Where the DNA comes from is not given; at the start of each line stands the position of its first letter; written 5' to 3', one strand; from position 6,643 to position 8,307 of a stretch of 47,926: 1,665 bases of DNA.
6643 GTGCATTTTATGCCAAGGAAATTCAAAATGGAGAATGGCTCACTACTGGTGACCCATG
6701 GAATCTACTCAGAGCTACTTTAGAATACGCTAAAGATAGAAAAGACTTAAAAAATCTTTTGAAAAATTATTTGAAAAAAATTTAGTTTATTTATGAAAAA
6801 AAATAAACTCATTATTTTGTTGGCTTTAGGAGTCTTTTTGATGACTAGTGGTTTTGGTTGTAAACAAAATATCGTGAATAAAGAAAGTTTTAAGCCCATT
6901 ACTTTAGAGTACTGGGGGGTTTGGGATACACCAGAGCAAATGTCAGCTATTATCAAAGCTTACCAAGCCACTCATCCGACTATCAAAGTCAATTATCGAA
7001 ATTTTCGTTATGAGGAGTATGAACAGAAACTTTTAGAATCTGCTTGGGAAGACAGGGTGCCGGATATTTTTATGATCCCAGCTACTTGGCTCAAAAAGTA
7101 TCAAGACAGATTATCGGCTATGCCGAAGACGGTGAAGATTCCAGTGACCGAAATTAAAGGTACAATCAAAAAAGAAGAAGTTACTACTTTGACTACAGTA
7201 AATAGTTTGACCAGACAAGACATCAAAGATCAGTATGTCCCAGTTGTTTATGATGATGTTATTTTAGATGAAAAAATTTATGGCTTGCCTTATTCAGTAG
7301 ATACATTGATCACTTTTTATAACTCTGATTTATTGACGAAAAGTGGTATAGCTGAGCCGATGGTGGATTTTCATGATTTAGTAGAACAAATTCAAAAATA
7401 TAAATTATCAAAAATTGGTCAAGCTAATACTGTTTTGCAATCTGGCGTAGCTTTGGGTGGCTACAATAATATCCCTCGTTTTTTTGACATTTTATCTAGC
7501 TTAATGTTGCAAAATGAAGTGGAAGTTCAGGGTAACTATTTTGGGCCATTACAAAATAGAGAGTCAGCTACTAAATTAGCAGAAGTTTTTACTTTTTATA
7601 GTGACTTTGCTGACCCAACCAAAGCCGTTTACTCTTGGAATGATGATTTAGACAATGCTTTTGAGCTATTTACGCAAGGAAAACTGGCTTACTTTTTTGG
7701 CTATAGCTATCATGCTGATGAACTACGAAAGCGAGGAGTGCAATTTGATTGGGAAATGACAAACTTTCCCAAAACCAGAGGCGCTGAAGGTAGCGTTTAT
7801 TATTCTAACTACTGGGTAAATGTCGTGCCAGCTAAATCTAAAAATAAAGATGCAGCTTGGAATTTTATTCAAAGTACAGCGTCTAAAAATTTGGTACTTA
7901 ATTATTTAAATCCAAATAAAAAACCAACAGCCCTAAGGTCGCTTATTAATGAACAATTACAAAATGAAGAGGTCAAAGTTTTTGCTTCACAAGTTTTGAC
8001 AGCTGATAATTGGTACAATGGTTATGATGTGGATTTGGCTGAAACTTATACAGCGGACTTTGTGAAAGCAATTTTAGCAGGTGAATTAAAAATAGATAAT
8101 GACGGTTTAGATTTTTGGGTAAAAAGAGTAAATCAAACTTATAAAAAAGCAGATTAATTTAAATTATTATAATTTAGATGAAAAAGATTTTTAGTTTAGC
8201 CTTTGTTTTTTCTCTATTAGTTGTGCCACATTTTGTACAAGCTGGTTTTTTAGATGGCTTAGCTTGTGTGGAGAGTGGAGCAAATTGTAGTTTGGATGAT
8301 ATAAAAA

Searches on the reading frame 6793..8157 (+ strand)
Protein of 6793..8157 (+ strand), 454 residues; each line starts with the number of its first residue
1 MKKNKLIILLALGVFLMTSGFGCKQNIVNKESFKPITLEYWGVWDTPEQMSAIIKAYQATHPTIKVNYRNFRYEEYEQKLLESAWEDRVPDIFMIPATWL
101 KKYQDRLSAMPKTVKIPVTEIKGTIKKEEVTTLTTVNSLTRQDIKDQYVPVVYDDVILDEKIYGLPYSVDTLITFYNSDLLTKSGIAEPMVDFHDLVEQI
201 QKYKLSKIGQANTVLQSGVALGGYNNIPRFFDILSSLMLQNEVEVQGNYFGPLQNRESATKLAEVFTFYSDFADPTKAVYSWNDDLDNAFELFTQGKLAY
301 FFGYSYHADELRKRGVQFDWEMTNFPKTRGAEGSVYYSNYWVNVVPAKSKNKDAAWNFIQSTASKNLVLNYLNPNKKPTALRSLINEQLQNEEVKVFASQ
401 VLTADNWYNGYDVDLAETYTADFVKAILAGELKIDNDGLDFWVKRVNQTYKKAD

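Call 3: search_protein_families(library=pfam, proteins=[window:6793-8157:+], max_evalue=0.1)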
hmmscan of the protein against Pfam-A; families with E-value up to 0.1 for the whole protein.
window:6793-8157:+ (454 aa): 2 families
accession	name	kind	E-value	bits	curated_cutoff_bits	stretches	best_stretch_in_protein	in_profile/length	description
PF13416.11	SBP_bac_8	-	1.1e-26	94.8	27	1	52-366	1-247/279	Bacterial extracellular solute-binding protein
PF01547.30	SBP_bac_1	-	1.7e-22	81.3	26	1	46-360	4-298/307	Bacterial extracellular solute-binding protein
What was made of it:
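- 6793..8157 (+): Family-1 carbohydrate-type solute-binding lipoprotein (signal peptide plus Cys). No permease or ATPase gene is nearby. It is the conserved upstream partner of the first pilin. PF13416 and PF01547 (call 3).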

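Call 54: search_protein_families(library=ncbifam, proteins=[window:6793-8157:+], max_evalue=0.01)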
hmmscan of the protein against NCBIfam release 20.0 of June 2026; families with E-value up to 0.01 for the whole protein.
window:6793-8157:+ (454 aa): 4 families
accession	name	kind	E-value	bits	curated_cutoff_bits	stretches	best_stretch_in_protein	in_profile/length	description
NF053763.1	ABCarbgalBndGanS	equivalog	2.8e-07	29.7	700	1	140-392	116-356/420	galactooligosaccharide ABC transporter substrate-binding protein GanS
NF007011.0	PRK09474.1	equivalog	5.6e-06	25.4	291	1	141-184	108-151/396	maltose/maltodextrin ABC transporter substrate-binding protein MalE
TIGR03851.1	chitin_NgcE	equivalog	5.3e-05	22.3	399.65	0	128-202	117-195/450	N-acetylglucosamine/diacetylchitobiose ABC transporter substrate-binding protein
TIGR03850.1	bind_CPR_0540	equivalog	0.00054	18.7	299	1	50-396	50-377/437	carbohydrate ABC transporter substrate-binding protein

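Call 55: search_solved_structures(query=window:6793-8157:+, max_evalue=0.001)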
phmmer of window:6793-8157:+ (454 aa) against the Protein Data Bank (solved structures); distinct sequences matched with E-value up to 0.001: 14.
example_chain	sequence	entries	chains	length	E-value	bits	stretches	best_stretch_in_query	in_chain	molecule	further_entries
3uor_A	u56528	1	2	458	2.2e-13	53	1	147-389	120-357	ABC transporter sugar binding protein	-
9xf5_A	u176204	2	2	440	1.5e-10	43.6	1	31-104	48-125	ABC transporter substrate-binding protein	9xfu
8art_A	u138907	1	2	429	9e-10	41.1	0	13-103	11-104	Putative secreted maltose-binding protein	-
3jzj_A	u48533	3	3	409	6.6e-09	38.2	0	148-189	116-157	Acarbose/maltose binding protein GacH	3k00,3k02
3k01_A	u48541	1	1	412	7.5e-09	38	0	148-189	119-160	Acarbose/maltose binding protein GacH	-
4g68_B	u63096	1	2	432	6.4e-08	35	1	134-205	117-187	ABC transporter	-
4g68_A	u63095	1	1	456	8.1e-08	34.6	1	134-205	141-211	ABC transporter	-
4rk2_A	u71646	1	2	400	6.4e-07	31.7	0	152-193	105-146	Putative sugar ABC transporter, substrate-binding protein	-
4qrz_A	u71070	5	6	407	7e-07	31.5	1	31-400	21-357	ABC-TYPE SUGAR TRANSPORTER | ABC transporter, substrate binding protein (Sugar)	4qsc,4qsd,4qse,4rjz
4r9f_A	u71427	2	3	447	7.4e-07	31.4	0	147-365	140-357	MBP1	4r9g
5ysb_A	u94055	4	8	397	6.4e-06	28.4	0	145-209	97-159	Lin1841 protein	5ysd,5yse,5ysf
5z6b_A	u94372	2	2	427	1.6e-05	27.1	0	5-106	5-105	Putative ABC transporter substrate-binding protein YesO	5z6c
5tu0_A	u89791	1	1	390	2.2e-05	26.6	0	145-185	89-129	Lmo2125 protein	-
5f7v_A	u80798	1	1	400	9.5e-05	24.5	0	50-203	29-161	Lmo0181 protein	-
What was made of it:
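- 6793..8157 (+): Distant matches to sugar-binding SBP structures (call 55) and to NCBIfam sugar SBPs far below cut-off (call 54).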

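Call 86: find_homologous_proteins(query=window:6793-8157:+, max_evalue=1e-10)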
Query window:6793-8157:+ (454 aa): 993 proteins with E <= 1e-10 among 7031 candidates; the best 120 are listed.
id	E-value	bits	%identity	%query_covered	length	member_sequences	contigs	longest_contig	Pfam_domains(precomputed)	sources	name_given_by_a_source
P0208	4.0e-297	1003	96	100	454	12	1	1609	PF13416.12,PF01547.31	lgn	-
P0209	1.3e-272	922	87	100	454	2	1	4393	PF13416.12,PF01547.31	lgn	-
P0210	1.6e-252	856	80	100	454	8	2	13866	PF13416.12,PF01547.31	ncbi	-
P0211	1.7e-249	846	80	96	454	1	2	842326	PF13416.12,PF01547.31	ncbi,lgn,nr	ncbi:extracellular solute-binding protein [Candidatus Nomurabacteria bacterium]|nr:extracellular sol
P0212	1.4e-240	817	77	100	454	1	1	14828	PF13416.12,PF01547.31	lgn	-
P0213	2.6e-228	776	72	99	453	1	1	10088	PF13416.12,PF01547.31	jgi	jgi:ABC-type glycerol-3-phosphate transport system substrate-binding protein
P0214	1.3e-226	771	72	99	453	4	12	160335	PF13416.12,PF01547.31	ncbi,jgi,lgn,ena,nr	ncbi:extracellular solute-binding protein [bacterium]|jgi:ABC-type glycerol-3-phosphate transport sy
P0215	2.9e-226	769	71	100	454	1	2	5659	PF13416.12,PF01547.31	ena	-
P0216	2.5e-223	760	70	100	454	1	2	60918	PF13416.12,PF01547.31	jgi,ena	jgi:ABC-type glycerol-3-phosphate transport system substrate-binding protein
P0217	2.8e-215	733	68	100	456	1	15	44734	PF13416.12,PF01547.31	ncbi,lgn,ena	-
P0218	2.5e-214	730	70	96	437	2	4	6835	PF13416.12,PF01547.31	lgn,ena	-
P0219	1.8e-213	727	68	100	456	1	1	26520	PF13416.12,PF01547.31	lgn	-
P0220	5.3e-211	719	68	100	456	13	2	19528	PF13416.12,PF01547.31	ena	-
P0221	8.7e-210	715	67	100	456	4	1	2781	PF13416.12,PF01547.31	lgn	-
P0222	4.3e-209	713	67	100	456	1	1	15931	PF13416.12,PF01547.31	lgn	-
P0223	1.0e-208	712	67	100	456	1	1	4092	PF13416.12,PF01547.31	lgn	-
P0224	3.1e-208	710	67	100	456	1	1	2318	PF13416.12,PF01547.31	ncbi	-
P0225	3.6e-208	710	67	100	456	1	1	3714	PF13416.12,PF01547.31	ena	-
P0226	3.8e-207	706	67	100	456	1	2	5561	PF13416.12,PF01547.31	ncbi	-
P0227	1.0e-202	692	68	93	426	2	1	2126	PF13416.12,PF01547.31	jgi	-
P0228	9.4e-197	672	62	100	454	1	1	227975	PF13416.12,PF01547.31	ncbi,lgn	-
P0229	4.0e-191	654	62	100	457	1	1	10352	PF01547.31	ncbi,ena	-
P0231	8.2e-189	646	63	96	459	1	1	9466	PF13416.12,PF01547.31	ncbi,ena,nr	ncbi:extracellular solute-binding protein [bacterium]|nr:extracellular solute-binding protein [bacte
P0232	7.6e-187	640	62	96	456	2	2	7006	PF13416.12,PF01547.31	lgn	-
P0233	7.9e-187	639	62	99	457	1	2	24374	PF13416.12,PF01547.31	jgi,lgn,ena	-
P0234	5.2e-185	633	61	100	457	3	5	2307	PF01547.31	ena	-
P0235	1.1e-183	629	62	96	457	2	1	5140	PF13416.12,PF01547.31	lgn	-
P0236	2.5e-183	628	61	100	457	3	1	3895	PF01547.31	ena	-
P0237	3.1e-183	628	59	100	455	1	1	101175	PF13416.12,PF01547.31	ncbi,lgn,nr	ncbi:MAG: extracellular solute-binding protein [Patescibacteria group bacterium]|nr:extracellular so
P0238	7.9e-183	626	60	100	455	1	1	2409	PF13416.12,PF01547.31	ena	-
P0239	3.5e-182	624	60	100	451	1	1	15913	PF13416.12,PF01547.31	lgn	-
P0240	1.2e-181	622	61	100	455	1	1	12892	PF01547.31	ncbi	-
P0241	1.4e-181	622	59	96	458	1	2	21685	PF13416.12,PF01547.31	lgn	-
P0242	2.5e-181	621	61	96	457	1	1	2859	PF01547.31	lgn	-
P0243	3.4e-181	621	59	100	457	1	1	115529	PF13416.12,PF01547.31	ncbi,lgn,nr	ncbi:MAG: hypothetical protein C3F02_01895 [Parcubacteria group bacterium]|nr:MAG: hypothetical prot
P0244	1.3e-180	619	60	99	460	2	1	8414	PF01547.31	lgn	-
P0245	2.1e-180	618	60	99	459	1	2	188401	PF01547.31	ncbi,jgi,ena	ncbi:MAG: extracellular solute-binding protein [Patescibacteria group bacterium]|jgi:ABC-type glycer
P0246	7.5e-180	616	61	99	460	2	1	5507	PF01547.31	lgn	-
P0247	2.1e-179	615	60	96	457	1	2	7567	PF13416.12,PF01547.31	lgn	-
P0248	3.8e-179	614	57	99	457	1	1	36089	PF13416.12,PF01547.31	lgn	-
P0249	4.7e-179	614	59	99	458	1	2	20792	PF01547.31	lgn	-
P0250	1.4e-178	612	58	99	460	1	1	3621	PF13416.12,PF01547.31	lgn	-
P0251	1.6e-178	612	57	100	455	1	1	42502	PF13416.12,PF01547.31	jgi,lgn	-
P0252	3.4e-178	611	59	99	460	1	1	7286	PF01547.31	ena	-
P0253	4.8e-178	611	60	99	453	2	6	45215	PF13416.12,PF01547.31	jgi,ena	-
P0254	1.1e-177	609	58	99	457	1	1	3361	PF13416.12,PF01547.31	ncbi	-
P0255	1.1e-177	609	60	100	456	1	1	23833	PF13416.12,PF01547.31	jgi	jgi:multiple sugar transport system substrate-binding protein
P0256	1.1e-177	609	58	99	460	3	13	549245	PF13416.12,PF01547.31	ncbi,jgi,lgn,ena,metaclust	metaclust:\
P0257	1.8e-177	609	58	100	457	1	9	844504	PF13416.12,PF01547.31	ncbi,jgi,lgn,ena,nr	ncbi:carbohydrate ABC transporter substrate-binding protein [Candidatus Parcubacteria bacterium]|jgi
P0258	2.8e-177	608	58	99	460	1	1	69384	PF13416.12,PF01547.31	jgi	jgi:ABC-type glycerol-3-phosphate transport system substrate-binding protein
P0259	1.3e-176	606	58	99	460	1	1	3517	PF13416.12,PF01547.31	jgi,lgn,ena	-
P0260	1.4e-176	606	59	99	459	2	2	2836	PF13416.12,PF01547.31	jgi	-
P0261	2.5e-176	605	57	100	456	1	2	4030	PF01547.31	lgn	-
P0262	5.0e-176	604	58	100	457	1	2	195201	PF01547.31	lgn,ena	-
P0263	8.5e-176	603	58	99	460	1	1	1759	PF01547.31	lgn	-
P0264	1.2e-175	603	59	99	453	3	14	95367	PF13416.12,PF01547.31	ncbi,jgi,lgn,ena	-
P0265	1.8e-174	599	57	100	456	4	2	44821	PF01547.31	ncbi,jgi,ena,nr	ncbi:hypothetical protein C0580_04390 [Candidatus Parcubacteria bacterium]|nr:MAG: hypothetical prot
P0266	2.9e-174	598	58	99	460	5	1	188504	PF13416.12,PF01547.31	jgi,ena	-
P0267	3.3e-174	598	57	100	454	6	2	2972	PF01547.31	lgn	-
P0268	1.0e-173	596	58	100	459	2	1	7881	PF13416.12,PF01547.31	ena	-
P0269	4.9e-172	591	56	100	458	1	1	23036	PF13416.12,PF01547.31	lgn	-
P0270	6.2e-172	590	56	100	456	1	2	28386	PF01547.31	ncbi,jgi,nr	ncbi:carbohydrate ABC transporter substrate-binding protein [Candidatus Parcubacteria bacterium]|nr:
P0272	4.4e-171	588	56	100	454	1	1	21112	PF01547.31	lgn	-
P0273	2.6e-170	585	56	100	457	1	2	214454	PF13416.12,PF01547.31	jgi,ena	jgi:ABC-type glycerol-3-phosphate transport system substrate-binding protein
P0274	2.0e-169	582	56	99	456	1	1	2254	PF13416.12,PF01547.31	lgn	-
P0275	3.1e-169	582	55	100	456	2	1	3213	PF13416.12,PF01547.31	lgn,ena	-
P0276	3.4e-169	581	57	99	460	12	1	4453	PF13416.12,PF01547.31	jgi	-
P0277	7.5e-169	580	57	98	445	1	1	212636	PF01547.31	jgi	-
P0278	9.0e-169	580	56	99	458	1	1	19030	PF13416.12,PF01547.31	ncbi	-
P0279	9.5e-169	580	55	100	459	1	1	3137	PF01547.31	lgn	-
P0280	2.6e-168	578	56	99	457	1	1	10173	PF13416.12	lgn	-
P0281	9.1e-168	577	55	100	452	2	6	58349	PF13416.12,PF01547.31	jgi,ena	jgi:multiple sugar transport system substrate-binding protein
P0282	1.1e-167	576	56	96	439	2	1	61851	PF01547.31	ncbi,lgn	-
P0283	1.8e-167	576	57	99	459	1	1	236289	PF01547.31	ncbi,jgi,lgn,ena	ncbi:MAG: extracellular solute-binding protein [Patescibacteria group bacterium]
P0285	2.6e-167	575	56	99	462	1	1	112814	PF13416.12,PF01547.31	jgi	jgi:multiple sugar transport system substrate-binding protein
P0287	1.2e-166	573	56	100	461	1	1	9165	PF13416.12,PF01547.31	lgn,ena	-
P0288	4.0e-166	571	54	99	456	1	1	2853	PF01547.31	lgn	-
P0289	4.5e-166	571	56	100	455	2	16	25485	PF01547.31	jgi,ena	jgi:ABC-type glycerol-3-phosphate transport system substrate-binding protein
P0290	6.2e-166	571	55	100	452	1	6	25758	PF13416.12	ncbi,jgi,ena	-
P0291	2.2e-164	566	54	100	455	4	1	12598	PF01547.31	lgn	-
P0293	6.4e-164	564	54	100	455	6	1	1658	PF13416.12,PF01547.31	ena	-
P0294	1.8e-163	562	53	100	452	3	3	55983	PF01547.31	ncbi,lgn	-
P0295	1.8e-163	562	54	100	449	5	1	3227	PF01547.31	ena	-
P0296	7.7e-163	560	55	99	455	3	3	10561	PF01547.31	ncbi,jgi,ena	-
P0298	1.2e-162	560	54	100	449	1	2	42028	PF13416.12,PF01547.31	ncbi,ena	-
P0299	8.2e-161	554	53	100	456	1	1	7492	PF01547.31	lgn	-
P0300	8.7e-160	550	53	96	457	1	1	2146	PF01547.31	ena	-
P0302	3.4e-158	545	56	92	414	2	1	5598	PF13416.12,PF01547.31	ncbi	-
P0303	2.4e-157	542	53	99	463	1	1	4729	PF13416.12,PF01547.31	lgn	-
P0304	1.5e-155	536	57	91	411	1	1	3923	PF01547.31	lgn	-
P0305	7.1e-134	465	72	62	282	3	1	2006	PF01547.31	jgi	jgi:hypothetical protein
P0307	2.3e-124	434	55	73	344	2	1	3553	PF13416.12,PF01547.31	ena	-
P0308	1.4e-116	408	45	99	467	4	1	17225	PF13416.12,PF01547.31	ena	-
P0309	3.6e-116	407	44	95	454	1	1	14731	PF13416.12,PF13343.12,PF01547.31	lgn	-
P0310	1.2e-114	402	43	99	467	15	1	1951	PF13416.12,PF01547.31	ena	-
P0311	1.5e-114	401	45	98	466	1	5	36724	PF13416.12,PF01547.31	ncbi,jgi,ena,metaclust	metaclust:\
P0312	7.6e-114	399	43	96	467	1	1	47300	PF13416.12,PF01547.31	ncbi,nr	ncbi:MAG: extracellular solute-binding protein [Patescibacteria group bacterium]|nr:extracellular so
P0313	1.0e-113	399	45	98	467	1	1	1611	PF13416.12,PF01547.31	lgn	-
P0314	1.3e-113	398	43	98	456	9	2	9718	PF13416.12,PF01547.31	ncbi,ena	ncbi:MAG: extracellular solute-binding protein [Candidatus Falkowbacteria bacterium]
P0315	2.3e-113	397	42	95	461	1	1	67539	PF13416.12,PF01547.31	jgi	-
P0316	2.6e-113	397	43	99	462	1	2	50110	PF13416.12,PF01547.31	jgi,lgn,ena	-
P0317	2.8e-113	397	45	91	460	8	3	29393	PF13416.12,PF01547.31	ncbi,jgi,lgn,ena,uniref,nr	ncbi:hypothetical protein COU01_02880 [Candidatus Falkowbacteria bacterium CG10_big_fil_rev_8_21_14_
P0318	6.0e-113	396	44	98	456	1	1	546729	PF13416.12,PF01547.31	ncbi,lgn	-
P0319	8.8e-113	395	44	98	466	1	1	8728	PF13416.12,PF01547.31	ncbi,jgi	-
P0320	1.1e-112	395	43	96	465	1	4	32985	PF13416.12,PF01547.31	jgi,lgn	jgi:multiple sugar transport system substrate-binding protein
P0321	1.2e-112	395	43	98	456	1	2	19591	PF13416.12,PF01547.31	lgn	-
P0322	1.4e-112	395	43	98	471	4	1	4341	PF13416.12,PF01547.31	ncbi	-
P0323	1.5e-112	395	43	99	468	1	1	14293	PF13416.12,PF01547.31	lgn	-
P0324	2.9e-112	394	43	96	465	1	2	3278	PF13416.12,PF01547.31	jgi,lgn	jgi:multiple sugar transport system substrate-binding protein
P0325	3.4e-112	394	43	96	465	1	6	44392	PF13416.12,PF01547.31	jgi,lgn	jgi:multiple sugar transport system substrate-binding protein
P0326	7.1e-112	392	43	96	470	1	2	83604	PF13416.12,PF01547.31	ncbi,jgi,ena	ncbi:MAG: extracellular solute-binding protein [Patescibacteria group bacterium]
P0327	7.6e-112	392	43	96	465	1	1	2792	PF13416.12,PF01547.31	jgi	jgi:multiple sugar transport system substrate-binding protein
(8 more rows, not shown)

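Call 87: find_encoding_contigs(protein=P0318, flank=8000, max_places=1)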
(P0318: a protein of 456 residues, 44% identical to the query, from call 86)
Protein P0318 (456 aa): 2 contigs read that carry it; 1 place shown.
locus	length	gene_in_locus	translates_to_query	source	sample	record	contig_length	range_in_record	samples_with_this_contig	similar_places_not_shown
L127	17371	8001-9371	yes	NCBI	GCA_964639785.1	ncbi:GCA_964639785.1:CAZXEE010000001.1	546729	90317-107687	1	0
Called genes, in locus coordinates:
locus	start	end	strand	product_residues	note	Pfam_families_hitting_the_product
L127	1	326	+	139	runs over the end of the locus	PF01252:Peptidase_A8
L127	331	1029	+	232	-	-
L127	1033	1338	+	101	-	-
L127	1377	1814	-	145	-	PF02367:TsaE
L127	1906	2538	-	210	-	PF23477:zf_Tbcl_2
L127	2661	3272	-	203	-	-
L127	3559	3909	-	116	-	PF01245:Ribosomal_L19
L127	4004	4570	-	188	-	PF13189:Cytidylate_kin2, PF13207:AAA_17, PF13238:AAA_18, PF02224:Cytidylate_kin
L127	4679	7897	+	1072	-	PF02463:SMC_N, PF13304:AAA_21 (weak), PF13476:AAA_23, PF13304:AAA_21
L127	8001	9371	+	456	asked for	PF01547:SBP_bac_1, PF13416:SBP_bac_8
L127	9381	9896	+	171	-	PF18895:T4SS_pilin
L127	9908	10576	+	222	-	PF13413:HTH_25, PF09136:Glucodextran_B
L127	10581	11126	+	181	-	PF01209:Ubie_methyltran, PF05175:MTS (weak), PF13847:Methyltransf_31, PF08241:Methyltransf_11, PF08242:Methyltransf_12 (weak), PF13649:Methyltransf_25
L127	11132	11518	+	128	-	-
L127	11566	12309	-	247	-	PF00535:Glycos_transf_2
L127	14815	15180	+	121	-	PF18895:T4SS_pilin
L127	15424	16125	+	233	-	PF18895:T4SS_pilin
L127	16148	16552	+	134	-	PF18895:T4SS_pilin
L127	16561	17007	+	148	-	PF18895:T4SS_pilin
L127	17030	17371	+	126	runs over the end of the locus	PF18895:T4SS_pilin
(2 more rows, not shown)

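Call 88: find_encoding_contigs(protein=P0315, flank=8000, max_places=1)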
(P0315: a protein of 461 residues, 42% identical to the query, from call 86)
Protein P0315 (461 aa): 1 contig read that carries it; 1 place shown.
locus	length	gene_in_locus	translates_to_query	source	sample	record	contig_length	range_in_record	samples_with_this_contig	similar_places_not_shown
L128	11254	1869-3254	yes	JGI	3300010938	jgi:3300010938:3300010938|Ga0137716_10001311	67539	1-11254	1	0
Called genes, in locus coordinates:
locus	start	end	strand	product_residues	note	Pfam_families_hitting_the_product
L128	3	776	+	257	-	?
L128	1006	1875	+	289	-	PF00483:NTP_transferase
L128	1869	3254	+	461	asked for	PF01547:SBP_bac_1, PF13416:SBP_bac_8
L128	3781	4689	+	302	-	-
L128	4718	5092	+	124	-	PF04956:TrbC, PF18895:T4SS_pilin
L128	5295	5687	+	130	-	PF18895:T4SS_pilin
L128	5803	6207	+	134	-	PF18895:T4SS_pilin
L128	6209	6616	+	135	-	PF18895:T4SS_pilin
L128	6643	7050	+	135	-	PF18895:T4SS_pilin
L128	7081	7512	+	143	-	PF18895:T4SS_pilin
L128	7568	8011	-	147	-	-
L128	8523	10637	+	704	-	PF09852:DUF2079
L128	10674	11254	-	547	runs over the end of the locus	-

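Call 89: find_encoding_contigs(protein=P0326, flank=8000, max_places=1)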
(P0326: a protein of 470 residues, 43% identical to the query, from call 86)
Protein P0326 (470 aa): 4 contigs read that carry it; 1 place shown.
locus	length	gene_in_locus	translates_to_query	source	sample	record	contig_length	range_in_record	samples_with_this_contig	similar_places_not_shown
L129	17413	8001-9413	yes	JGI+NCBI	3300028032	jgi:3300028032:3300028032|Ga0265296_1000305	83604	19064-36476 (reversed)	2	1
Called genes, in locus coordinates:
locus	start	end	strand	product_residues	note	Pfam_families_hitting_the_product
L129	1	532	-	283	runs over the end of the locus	-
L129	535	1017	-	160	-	PF02367:TsaE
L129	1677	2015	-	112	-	PF01245:Ribosomal_L19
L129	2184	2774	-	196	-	PF13189:Cytidylate_kin2, PF13207:AAA_17, PF13238:AAA_18, PF02224:Cytidylate_kin (weak)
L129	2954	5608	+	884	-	PF02463:SMC_N, PF13476:AAA_23, PF13304:AAA_21 (weak)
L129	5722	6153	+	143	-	-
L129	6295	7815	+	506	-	PF05362:Lon_C, PF13541:ChlI, PF00158:Sigma54_activat (faint), PF00493:MCM (weak), PF01078:Mg_chelatase, PF07728:AAA_5 (weak), PF13335:Mg_chelatase_C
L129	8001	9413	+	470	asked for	PF01547:SBP_bac_1, PF13416:SBP_bac_8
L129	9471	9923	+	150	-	PF18895:T4SS_pilin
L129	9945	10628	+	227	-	PF13413:HTH_25, PF09136:Glucodextran_B (weak)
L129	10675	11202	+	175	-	PF01209:Ubie_methyltran, PF13847:Methyltransf_31, PF08241:Methyltransf_11, PF08242:Methyltransf_12 (faint), PF13649:Methyltransf_25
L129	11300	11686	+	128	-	-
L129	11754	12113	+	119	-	PF08378:NERD (weak), PF02021:UPF0102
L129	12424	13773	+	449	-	PF19077:Big_13 (faint)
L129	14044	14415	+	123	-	-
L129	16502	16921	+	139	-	PF18895:T4SS_pilin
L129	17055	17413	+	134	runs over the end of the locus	PF18895:T4SS_pilin (weak)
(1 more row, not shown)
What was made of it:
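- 6793..8157 (+): Three of three SBP homologues at 42-44% identity are still followed by a PF18895 gene (calls 87-89).
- SBP-pilin adjacency survives even where the array is split (calls 87, 89).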
